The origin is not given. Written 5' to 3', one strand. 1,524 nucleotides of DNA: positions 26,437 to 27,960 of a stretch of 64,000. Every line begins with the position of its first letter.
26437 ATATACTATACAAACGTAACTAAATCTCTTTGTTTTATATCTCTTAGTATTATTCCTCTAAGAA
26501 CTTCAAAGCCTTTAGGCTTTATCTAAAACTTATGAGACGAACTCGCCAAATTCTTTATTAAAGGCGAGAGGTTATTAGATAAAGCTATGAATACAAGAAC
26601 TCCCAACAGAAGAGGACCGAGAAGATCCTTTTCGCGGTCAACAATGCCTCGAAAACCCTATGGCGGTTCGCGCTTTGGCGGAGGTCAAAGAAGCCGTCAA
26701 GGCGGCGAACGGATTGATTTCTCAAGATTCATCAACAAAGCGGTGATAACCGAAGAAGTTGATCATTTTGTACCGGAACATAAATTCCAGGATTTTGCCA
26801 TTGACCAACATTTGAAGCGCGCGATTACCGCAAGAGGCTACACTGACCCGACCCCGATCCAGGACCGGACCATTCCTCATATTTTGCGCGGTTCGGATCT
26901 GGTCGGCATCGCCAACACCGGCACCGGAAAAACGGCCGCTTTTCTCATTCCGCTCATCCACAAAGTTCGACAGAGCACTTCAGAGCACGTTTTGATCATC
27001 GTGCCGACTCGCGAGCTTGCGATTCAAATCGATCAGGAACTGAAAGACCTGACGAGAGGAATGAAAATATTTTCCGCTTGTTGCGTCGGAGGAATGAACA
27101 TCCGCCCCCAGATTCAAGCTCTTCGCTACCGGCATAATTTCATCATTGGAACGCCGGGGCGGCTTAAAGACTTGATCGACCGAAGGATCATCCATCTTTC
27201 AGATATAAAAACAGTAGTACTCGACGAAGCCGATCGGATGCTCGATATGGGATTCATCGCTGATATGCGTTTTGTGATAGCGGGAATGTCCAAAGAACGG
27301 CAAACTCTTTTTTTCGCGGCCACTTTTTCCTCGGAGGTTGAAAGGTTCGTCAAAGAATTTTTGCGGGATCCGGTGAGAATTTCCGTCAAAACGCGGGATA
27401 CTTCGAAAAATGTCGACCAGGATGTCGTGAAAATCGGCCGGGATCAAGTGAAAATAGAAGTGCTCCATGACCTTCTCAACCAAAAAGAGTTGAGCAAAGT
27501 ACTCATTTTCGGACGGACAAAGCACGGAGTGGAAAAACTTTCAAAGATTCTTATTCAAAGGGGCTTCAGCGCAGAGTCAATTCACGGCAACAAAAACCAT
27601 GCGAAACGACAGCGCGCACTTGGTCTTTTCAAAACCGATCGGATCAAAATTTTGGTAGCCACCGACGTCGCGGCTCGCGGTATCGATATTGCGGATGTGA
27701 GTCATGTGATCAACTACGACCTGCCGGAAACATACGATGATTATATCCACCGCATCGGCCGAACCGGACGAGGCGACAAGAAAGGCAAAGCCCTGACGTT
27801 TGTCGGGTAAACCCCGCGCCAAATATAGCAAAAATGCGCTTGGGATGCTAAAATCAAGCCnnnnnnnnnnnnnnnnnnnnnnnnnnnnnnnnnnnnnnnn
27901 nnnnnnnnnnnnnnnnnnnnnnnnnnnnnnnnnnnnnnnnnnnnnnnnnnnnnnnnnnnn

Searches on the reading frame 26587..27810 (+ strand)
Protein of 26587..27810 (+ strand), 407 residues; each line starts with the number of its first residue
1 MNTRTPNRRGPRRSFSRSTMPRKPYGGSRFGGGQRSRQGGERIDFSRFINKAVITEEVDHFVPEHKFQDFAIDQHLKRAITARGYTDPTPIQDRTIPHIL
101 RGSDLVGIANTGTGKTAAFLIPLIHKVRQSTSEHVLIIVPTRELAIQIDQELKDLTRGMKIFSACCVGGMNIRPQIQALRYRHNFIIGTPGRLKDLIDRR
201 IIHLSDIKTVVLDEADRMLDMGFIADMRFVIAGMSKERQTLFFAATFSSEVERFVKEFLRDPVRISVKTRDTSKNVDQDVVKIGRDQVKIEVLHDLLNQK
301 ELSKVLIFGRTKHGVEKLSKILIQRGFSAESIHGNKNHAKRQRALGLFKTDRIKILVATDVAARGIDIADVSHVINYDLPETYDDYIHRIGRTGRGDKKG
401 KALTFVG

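Call 15: search_protein_families(library=pfam, proteins=[window:26587-27810:+], max_evalue=0.00001)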
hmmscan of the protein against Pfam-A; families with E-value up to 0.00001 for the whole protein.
window:26587-27810:+ (407 aa): 3 families
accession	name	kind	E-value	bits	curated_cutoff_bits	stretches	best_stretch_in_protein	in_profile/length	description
PF00270.35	DEAD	-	9.1e-46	156.1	26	1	89-253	1-166/167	DEAD/DEAH box helicase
PF00271.37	Helicase_C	-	9.3e-33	113.2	23.5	1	289-395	2-108/110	Helicase conserved C-terminal domain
PF04851.21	ResIII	-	1.9e-06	28.3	22.5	1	109-247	30-162/164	Type III restriction enzyme, res subunit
